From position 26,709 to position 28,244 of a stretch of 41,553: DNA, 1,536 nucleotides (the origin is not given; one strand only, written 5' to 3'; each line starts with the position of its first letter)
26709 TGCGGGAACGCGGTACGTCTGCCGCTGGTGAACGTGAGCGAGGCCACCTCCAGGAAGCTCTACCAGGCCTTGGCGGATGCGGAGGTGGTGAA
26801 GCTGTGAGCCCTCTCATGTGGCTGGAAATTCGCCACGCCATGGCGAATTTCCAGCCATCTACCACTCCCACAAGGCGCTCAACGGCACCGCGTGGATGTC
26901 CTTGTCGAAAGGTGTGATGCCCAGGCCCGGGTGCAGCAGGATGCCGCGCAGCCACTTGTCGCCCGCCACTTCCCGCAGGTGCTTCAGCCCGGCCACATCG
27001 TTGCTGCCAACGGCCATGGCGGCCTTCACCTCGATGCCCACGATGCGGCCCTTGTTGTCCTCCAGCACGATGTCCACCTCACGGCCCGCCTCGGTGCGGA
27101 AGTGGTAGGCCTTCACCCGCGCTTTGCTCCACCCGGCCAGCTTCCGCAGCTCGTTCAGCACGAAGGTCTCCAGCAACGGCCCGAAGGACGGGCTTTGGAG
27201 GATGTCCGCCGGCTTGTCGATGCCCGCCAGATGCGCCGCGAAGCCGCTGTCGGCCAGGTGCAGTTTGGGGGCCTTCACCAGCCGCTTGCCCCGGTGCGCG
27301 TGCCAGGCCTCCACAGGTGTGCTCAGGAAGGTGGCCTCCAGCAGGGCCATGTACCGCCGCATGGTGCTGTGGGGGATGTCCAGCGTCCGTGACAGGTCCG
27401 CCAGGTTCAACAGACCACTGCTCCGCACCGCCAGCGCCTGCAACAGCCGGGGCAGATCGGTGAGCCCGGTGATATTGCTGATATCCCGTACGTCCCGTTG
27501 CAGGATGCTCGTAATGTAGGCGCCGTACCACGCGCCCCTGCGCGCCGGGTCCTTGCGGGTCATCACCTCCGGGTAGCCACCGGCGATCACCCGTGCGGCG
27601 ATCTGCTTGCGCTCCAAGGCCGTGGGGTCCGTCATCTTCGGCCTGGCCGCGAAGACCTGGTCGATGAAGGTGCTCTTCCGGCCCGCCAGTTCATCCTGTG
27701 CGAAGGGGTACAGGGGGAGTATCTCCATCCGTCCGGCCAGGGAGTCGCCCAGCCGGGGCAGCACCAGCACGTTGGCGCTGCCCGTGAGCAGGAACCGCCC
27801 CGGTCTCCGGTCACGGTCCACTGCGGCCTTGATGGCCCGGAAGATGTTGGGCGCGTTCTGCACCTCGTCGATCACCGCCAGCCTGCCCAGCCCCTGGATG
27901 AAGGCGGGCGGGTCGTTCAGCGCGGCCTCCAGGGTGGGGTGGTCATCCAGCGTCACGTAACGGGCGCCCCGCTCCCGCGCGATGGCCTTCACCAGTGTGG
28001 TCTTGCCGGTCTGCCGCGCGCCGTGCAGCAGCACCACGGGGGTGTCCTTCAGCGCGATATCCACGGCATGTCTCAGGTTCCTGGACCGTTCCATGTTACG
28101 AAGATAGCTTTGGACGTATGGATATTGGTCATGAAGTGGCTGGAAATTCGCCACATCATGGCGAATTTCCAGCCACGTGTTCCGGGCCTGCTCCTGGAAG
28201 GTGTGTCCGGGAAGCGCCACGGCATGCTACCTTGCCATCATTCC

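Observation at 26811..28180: Two identical perfect 39-bp palindromes bracket a single ATPase-nuclease gene between dapA and an exonuclease gene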

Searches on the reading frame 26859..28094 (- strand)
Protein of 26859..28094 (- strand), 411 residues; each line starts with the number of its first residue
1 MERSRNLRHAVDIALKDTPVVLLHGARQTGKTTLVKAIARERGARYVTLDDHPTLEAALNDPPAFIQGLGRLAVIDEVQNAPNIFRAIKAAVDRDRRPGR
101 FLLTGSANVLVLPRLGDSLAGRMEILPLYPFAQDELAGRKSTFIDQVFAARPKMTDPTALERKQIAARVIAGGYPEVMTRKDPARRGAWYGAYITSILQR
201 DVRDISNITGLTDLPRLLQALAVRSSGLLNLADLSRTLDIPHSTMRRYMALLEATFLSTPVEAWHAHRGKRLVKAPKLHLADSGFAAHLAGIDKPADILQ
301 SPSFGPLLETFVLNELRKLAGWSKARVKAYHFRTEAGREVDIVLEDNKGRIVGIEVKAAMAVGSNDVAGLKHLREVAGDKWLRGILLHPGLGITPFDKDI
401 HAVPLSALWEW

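Call 9: search_protein_families(library=pfam, proteins=[window:26859-28094:-])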
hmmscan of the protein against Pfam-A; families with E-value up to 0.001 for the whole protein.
window:26859-28094:- (411 aa): 4 families
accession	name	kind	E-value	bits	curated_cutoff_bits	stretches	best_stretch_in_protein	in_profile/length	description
PF13635.12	DUF4143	-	8e-43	146.4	28.1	1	199-358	1-159/160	Domain of unknown function (DUF4143)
PF13173.12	AAA_14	-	3.4e-26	92.2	27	1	18-136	2-128/129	AAA domain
PF13191.12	AAA_16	-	1.2e-05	26.3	32.6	1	6-81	11-85/167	AAA ATPase domain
PF00004.35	AAA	-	0.00025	21.9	21.2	1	21-52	1-32/131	ATPase family associated with various cellular activities (AAA)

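Call 10: find_encoding_contigs(protein=window:26859-28094:-, flank=10000, max_places=10)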
Protein window:26859-28094:- (411 aa): no gene with exactly this product is on record in the collection.

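Call 11: find_homologous_proteins(query=window:26859-28094:-, max_evalue=1e-20)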
Query window:26859-28094:- (411 aa): 7999 proteins with E <= 1e-20 among 8000 candidates; the best 120 are listed.
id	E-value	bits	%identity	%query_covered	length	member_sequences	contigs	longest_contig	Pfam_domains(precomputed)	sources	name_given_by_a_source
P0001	8.7e-264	893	98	100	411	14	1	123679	PF13173.13,PF13635.13,PF13191.13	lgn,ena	-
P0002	3.2e-261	884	96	100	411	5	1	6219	PF13173.13,PF13635.13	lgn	-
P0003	7.8e-256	867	94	100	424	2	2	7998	PF13173.13,PF13635.13,PF13191.13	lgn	-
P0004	2.2e-250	849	93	100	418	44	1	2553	PF13173.13,PF13635.13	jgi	-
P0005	2.4e-250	849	92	100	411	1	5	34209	PF13173.13,PF13635.13,PF13191.13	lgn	-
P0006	2.5e-249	845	92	100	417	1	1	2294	PF13173.13,PF13635.13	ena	-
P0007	1.1e-246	836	91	100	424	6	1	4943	PF13173.13,PF13635.13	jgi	jgi:predicted AAA+ superfamily ATPase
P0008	1.2e-240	817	89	100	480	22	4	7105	PF13173.13,PF13635.13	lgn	-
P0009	3.4e-233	792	85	100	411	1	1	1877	PF13173.13,PF13635.13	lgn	-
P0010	3.4e-232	789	85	100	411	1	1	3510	PF13173.13,PF13635.13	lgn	-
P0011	8.6e-232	787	84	100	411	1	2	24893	PF13173.13,PF13635.13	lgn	-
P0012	1.6e-231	787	85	100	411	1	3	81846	PF13173.13,PF13635.13,PF00004.36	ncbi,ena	-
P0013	1.8e-229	780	85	100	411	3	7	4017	PF13173.13,PF13635.13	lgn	-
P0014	3.0e-229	779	84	100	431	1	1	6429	PF13173.13,PF13635.13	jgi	-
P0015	4.4e-229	779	85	100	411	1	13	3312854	PF13173.13,PF13635.13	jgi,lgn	jgi:predicted AAA+ superfamily ATPase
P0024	3.9e-219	746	81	100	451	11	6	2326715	PF13173.13,PF13635.13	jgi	jgi:predicted AAA+ superfamily ATPase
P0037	1.3e-186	639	70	100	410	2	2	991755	PF13173.13,PF13635.13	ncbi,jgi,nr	ncbi:MAG: ATP-binding protein [Flavobacteriales bacterium]|jgi:hypothetical protein|nr:ATP-binding p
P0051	6.2e-179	613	68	100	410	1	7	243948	PF13173.13,PF13635.13,PF13191.13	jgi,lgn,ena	-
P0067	4.3e-156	538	58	99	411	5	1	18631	PF13173.13,PF13635.13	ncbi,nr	ncbi:MAG: ATP-binding protein [Bacteroidetes bacterium]|nr:ATP-binding protein [Bacteroidota bacteri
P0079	8.0e-140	485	56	99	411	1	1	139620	PF13173.13,PF13635.13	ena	-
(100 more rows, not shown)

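Call 12: find_encoding_contigs(protein=P0001, flank=6000, max_places=4)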
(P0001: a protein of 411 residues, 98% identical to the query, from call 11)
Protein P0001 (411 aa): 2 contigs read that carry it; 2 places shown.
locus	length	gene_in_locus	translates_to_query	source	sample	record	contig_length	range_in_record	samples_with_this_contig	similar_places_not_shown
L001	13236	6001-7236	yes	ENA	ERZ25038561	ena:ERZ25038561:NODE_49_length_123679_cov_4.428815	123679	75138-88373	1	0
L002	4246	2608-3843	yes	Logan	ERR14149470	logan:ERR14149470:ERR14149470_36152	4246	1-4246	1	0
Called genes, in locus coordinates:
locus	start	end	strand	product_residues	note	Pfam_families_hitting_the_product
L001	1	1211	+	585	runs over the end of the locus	PF23357:DUF7088, PF09822:ABC_transp_aux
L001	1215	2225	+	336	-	-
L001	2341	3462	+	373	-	PF00712:DNA_pol3_beta, PF02767:DNA_pol3_beta_2, PF02768:DNA_pol3_beta_3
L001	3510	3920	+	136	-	PF03724:META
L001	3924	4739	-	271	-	PF01694:Rhomboid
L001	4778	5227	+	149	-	-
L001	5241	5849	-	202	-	PF00929:RNase_T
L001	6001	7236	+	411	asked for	PF13191:AAA_16 (faint), PF13173:AAA_14, PF13635:DUF4143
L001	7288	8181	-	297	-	PF00701:DHDPS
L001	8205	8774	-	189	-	PF21857:DUF6913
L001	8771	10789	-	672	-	PF22745:Nlig-Ia, PF01653:DNA_ligase_aden, PF03120:OB_DNA_ligase, PF03119:DNA_ligase_ZBD, PF14520:HHH_5 (faint), PF12826:HHH_2, PF00533:BRCT, PF12738:PTCB-BRCT (weak)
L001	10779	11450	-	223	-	-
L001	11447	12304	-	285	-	PF17827:PrmC_N (weak), PF05175:MTS, PF06325:PrmA, PF13847:Methyltransf_31, PF08241:Methyltransf_11, PF08242:Methyltransf_12, PF13649:Methyltransf_25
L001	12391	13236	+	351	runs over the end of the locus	PF00383:dCMP_cyt_deam_1, PF14437:MafB19-deam (weak), PF01872:RibD_C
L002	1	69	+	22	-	?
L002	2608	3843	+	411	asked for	PF13191:AAA_16 (faint), PF13173:AAA_14, PF13635:DUF4143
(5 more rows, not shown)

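Call 13: find_encoding_contigs(protein=P0015, flank=6000, max_places=10)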
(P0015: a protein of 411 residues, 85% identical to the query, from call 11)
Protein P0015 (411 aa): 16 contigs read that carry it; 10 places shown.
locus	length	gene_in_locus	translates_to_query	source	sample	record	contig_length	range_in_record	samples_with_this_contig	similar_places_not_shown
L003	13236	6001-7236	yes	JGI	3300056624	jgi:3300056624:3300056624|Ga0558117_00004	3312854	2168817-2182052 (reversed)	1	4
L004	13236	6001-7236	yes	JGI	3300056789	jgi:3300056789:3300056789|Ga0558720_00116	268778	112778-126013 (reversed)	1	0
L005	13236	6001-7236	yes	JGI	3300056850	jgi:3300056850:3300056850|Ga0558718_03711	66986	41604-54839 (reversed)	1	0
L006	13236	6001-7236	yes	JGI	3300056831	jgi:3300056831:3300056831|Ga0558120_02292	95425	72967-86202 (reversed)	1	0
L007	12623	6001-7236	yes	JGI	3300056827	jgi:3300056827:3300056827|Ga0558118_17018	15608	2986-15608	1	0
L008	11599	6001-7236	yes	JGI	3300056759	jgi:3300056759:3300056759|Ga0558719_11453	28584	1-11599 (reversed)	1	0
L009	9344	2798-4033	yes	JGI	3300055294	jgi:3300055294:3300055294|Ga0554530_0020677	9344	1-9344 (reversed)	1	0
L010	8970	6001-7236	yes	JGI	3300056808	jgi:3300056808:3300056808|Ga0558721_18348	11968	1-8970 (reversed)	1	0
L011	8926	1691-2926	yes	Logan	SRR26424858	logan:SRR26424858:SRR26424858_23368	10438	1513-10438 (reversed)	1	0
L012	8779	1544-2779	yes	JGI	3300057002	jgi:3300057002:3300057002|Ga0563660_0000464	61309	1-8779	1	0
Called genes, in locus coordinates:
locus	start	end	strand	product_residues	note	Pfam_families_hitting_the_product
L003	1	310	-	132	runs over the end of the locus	PF07681:DoxX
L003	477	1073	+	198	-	-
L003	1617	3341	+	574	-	PF07973:tRNA_SAD, PF00587:tRNA-synt_2b, PF03129:HGTP_anticodon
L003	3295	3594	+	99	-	PF05198:IF3_N, PF00707:IF3_C (weak)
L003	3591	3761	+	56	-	PF00707:IF3_C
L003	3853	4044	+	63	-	PF01632:Ribosomal_L35p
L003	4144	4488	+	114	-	PF00453:Ribosomal_L20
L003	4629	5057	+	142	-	-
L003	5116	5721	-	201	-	PF00929:RNase_T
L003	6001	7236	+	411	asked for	PF13173:AAA_14, PF13635:DUF4143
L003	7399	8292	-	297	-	PF00701:DHDPS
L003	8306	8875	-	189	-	PF21857:DUF6913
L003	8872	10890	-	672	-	PF22745:Nlig-Ia, PF01653:DNA_ligase_aden, PF03120:OB_DNA_ligase, PF03119:DNA_ligase_ZBD, PF12826:HHH_2, PF14520:HHH_5 (weak), PF00533:BRCT, PF12738:PTCB-BRCT (weak)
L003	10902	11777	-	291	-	PF17827:PrmC_N (weak), PF05175:MTS, PF13847:Methyltransf_31 (weak), PF13649:Methyltransf_25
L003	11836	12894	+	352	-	PF00383:dCMP_cyt_deam_1, PF01872:RibD_C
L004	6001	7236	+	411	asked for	PF13173:AAA_14, PF13635:DUF4143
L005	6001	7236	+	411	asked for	PF13173:AAA_14, PF13635:DUF4143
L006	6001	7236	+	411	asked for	PF13173:AAA_14, PF13635:DUF4143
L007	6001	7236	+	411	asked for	PF13173:AAA_14, PF13635:DUF4143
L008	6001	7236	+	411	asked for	PF13173:AAA_14, PF13635:DUF4143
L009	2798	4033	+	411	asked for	PF13173:AAA_14, PF13635:DUF4143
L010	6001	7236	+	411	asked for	PF13173:AAA_14, PF13635:DUF4143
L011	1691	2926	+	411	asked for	PF13173:AAA_14, PF13635:DUF4143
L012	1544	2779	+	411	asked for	PF13173:AAA_14, PF13635:DUF4143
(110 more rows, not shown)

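Call 19: find_encoding_contigs(protein=P0024, flank=4000, max_places=4)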
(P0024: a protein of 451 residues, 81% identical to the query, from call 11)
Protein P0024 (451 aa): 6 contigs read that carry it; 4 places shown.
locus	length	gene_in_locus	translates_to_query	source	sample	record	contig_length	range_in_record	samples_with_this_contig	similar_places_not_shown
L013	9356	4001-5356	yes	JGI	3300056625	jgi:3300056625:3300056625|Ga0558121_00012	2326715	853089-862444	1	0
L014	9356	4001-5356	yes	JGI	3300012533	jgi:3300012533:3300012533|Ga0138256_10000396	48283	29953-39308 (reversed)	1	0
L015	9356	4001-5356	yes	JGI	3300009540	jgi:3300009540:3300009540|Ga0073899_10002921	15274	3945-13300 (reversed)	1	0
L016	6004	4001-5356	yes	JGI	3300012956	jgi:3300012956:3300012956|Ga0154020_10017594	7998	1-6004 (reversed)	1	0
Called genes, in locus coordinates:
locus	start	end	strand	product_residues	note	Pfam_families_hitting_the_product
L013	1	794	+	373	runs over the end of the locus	PF00712:DNA_pol3_beta, PF02767:DNA_pol3_beta_2, PF02768:DNA_pol3_beta_3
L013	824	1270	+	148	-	PF03724:META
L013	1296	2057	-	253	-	PF01694:Rhomboid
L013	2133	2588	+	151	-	-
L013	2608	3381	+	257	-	PF05175:MTS (faint), PF13489:Methyltransf_23, PF13847:Methyltransf_31, PF08241:Methyltransf_11, PF08242:Methyltransf_12, PF13649:Methyltransf_25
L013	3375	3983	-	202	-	PF00929:RNase_T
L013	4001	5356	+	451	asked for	PF13173:AAA_14, PF13635:DUF4143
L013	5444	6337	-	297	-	PF00701:DHDPS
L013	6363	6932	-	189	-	PF21857:DUF6913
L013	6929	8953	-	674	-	PF22745:Nlig-Ia, PF01653:DNA_ligase_aden, PF03120:OB_DNA_ligase, PF03119:DNA_ligase_ZBD, PF14520:HHH_5 (faint), PF12826:HHH_2, PF00533:BRCT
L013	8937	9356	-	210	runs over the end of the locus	-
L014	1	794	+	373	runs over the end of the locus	PF00712:DNA_pol3_beta, PF02767:DNA_pol3_beta_2, PF02768:DNA_pol3_beta_3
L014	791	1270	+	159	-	PF03724:META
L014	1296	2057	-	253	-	PF01694:Rhomboid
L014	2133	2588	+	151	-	-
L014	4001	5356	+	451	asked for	PF13173:AAA_14, PF13635:DUF4143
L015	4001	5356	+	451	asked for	PF13173:AAA_14, PF13635:DUF4143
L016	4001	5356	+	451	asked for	PF13173:AAA_14, PF13635:DUF4143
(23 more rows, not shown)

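Call 20: find_encoding_contigs(protein=P0037, flank=4000, max_places=3)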
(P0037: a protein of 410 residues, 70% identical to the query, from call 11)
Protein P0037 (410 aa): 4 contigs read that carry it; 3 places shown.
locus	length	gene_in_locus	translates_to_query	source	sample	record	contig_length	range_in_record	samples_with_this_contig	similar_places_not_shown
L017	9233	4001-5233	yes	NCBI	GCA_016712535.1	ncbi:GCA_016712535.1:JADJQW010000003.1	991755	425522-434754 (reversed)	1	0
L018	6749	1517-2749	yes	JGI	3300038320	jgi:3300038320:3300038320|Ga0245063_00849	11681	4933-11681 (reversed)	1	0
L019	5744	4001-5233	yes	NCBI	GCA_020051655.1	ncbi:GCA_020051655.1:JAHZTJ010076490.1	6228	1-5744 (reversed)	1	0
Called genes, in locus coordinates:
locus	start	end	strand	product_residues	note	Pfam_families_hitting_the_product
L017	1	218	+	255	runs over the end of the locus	PF07719:TPR_2 (faint)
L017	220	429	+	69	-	-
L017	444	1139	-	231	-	PF02963:EcoRI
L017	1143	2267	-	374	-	PF02086:MethyltransfD12, PF03602:Cons_hypoth95 (faint)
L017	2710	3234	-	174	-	PF01782:RimM, PF24986:PRC_RimM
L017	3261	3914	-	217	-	PF00929:RNase_T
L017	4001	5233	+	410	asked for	PF13173:AAA_14, PF13635:DUF4143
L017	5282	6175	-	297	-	PF00701:DHDPS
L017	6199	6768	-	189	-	PF21857:DUF6913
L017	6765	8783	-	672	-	PF22745:Nlig-Ia, PF01653:DNA_ligase_aden, PF03120:OB_DNA_ligase, PF03119:DNA_ligase_ZBD, PF14520:HHH_5 (faint), PF12826:HHH_2, PF00533:BRCT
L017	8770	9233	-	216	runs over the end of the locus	-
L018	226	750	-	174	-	PF01782:RimM, PF24986:PRC_RimM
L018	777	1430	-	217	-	PF00929:RNase_T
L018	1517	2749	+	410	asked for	PF13173:AAA_14, PF13635:DUF4143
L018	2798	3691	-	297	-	PF00701:DHDPS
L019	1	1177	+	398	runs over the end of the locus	-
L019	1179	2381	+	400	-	PF00145:DNA_methylase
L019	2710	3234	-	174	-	PF01782:RimM, PF24986:PRC_RimM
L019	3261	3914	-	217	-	PF00929:RNase_T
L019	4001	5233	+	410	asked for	PF13173:AAA_14, PF13635:DUF4143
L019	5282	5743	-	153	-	?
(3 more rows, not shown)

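Call 29: search_protein_families(library=padloc, proteins=[window:26859-28094:-], max_evalue=0.01)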
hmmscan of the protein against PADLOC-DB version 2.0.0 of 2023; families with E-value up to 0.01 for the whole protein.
window:26859-28094:- (411 aa): 8 families
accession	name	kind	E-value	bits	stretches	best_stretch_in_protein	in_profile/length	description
PDLC04790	PDC-S01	-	1.2e-161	536.2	1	4-410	13-419/422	-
PDLC04789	PDC-S01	-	2.1e-51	173.2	1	4-358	3-340/375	-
PDLC04787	PDC-S01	-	2.1e-26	90.8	1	15-365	24-364/412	-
PDLC04791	PDC-S01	-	1.5e-23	81.1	2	169-373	162-363/395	-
PDLC04786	PDC-S01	-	3.9e-14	50.3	2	274-365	304-393/439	-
PDLC04792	PDC-S01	-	2.1e-13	47.7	2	17-130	18-145/452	-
PDLC04788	PDC-S01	-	1e-12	45.8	1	22-359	23-383/448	-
PDLC04140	mad8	-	0.00023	18.8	1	7-45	16-54/314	mads_8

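Call 30: search_protein_families(library=ncbifam, proteins=[window:26859-28094:-], max_evalue=0.01)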
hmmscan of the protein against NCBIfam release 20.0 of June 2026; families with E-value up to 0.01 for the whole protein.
window:26859-28094:- (411 aa): 3 families
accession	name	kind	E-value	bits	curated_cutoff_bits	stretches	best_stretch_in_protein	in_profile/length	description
NF003270.0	PRK04247.1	equivalog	0.0021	17.1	216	1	333-391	156-216/250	endonuclease NucS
NF003069.1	PRK03992.1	subfamily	0.0079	15.4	500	0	20-48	167-195/379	proteasome-activating nucleotidase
TIGR01242.2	TIGR01242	subfamily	0.0097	14.9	500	0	20-48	150-178/362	proteasome-activating nucleotidase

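Call 45: find_encoding_contigs(protein=P0067, flank=3000, max_places=3)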
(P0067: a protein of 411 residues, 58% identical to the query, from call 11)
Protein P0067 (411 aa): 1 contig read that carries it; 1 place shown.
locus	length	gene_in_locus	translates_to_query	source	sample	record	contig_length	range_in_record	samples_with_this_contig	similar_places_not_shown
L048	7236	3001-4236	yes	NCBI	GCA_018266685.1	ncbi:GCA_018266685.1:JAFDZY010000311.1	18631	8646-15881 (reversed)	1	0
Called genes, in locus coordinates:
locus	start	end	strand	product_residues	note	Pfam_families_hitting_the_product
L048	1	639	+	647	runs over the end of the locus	PF02824:TGS, PF07973:tRNA_SAD, PF00587:tRNA-synt_2b, PF03129:HGTP_anticodon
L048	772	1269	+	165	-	PF05198:IF3_N, PF00707:IF3_C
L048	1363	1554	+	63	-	PF01632:Ribosomal_L35p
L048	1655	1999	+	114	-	PF00453:Ribosomal_L20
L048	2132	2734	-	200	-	PF00929:RNase_T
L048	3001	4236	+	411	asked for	PF13173:AAA_14, PF13635:DUF4143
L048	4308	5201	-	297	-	PF00701:DHDPS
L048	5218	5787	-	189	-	PF21857:DUF6913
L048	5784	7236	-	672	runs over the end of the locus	PF22745:Nlig-Ia, PF01653:DNA_ligase_aden, PF03120:OB_DNA_ligase, PF03119:DNA_ligase_ZBD, PF14520:HHH_5 (faint), PF12826:HHH_2, PF00533:BRCT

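Call 46: find_encoding_contigs(protein=P0079, flank=3000, max_places=3)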
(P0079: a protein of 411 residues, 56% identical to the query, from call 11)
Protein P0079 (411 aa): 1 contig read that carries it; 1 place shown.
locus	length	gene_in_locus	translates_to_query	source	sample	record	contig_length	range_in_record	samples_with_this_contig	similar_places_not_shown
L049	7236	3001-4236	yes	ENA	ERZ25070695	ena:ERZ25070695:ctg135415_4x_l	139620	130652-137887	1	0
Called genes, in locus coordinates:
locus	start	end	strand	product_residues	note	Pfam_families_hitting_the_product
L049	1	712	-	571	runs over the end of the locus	PF00795:CN_hydrolase, PF02540:NAD_synthase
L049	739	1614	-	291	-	PF02629:CoA_binding, PF13607:Succ_CoA_lig, PF00549:Ligase_CoA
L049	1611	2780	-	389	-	PF08442:ATP-grasp_2, PF13549:ATP-grasp_5, PF24948:Citrate_synth_N, PF00549:Ligase_CoA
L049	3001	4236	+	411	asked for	PF13173:AAA_14, PF13635:DUF4143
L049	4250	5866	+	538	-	PF25323:6TM_PilS, PF00512:HisKA, PF02518:HATPase_c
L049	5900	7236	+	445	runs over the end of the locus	PF00072:Response_reg, PF00158:Sigma54_activat, PF14532:Sigma54_activ_2, PF25601:AAA_lid_14, PF02954:HTH_8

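Call 47: find_encoding_contigs(protein=P0051, flank=3000, max_places=4)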
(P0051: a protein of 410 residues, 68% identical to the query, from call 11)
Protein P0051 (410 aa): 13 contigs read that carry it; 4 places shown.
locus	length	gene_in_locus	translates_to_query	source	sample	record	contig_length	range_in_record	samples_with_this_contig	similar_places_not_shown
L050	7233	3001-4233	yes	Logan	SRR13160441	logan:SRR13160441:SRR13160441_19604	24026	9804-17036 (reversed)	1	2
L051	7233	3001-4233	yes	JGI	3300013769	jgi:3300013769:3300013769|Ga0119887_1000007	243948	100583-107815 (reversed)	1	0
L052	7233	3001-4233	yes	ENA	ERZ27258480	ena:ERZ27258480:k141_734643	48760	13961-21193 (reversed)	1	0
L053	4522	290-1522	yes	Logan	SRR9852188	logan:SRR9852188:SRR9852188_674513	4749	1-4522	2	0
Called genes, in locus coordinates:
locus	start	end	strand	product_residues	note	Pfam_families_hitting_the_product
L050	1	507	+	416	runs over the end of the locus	PF14258:DUF4350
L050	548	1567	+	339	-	PF00493:MCM (weak), PF20030:bpMoxR, PF05496:RuvB_N (faint), PF00004:AAA (weak), PF07726:AAA_3, PF07728:AAA_5, PF17863:AAA_lid_2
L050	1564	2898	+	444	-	PF01882:DUF58, PF13519:VWA_2 (weak)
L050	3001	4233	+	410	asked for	PF13191:AAA_16 (faint), PF13173:AAA_14, PF13635:DUF4143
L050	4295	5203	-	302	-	PF00701:DHDPS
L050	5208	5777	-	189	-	PF21857:DUF6913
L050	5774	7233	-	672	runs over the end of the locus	PF22745:Nlig-Ia, PF01653:DNA_ligase_aden, PF03120:OB_DNA_ligase, PF03119:DNA_ligase_ZBD, PF14520:HHH_5 (faint), PF12826:HHH_2, PF00533:BRCT, PF12738:PTCB-BRCT (faint)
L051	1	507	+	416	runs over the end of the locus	PF14258:DUF4350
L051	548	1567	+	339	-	PF00493:MCM (weak), PF20030:bpMoxR, PF05496:RuvB_N (faint), PF00004:AAA (weak), PF07726:AAA_3, PF07728:AAA_5, PF17863:AAA_lid_2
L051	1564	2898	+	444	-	PF01882:DUF58, PF13519:VWA_2 (weak)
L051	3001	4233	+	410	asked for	PF13191:AAA_16 (faint), PF13173:AAA_14, PF13635:DUF4143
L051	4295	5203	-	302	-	PF00701:DHDPS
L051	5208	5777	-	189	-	PF21857:DUF6913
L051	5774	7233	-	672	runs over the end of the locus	PF22745:Nlig-Ia, PF01653:DNA_ligase_aden, PF03120:OB_DNA_ligase, PF03119:DNA_ligase_ZBD, PF14520:HHH_5 (faint), PF12826:HHH_2, PF00533:BRCT, PF12738:PTCB-BRCT (faint)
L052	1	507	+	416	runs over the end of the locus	PF14258:DUF4350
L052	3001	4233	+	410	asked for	PF13191:AAA_16 (faint), PF13173:AAA_14, PF13635:DUF4143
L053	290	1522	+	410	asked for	PF13191:AAA_16 (faint), PF13173:AAA_14, PF13635:DUF4143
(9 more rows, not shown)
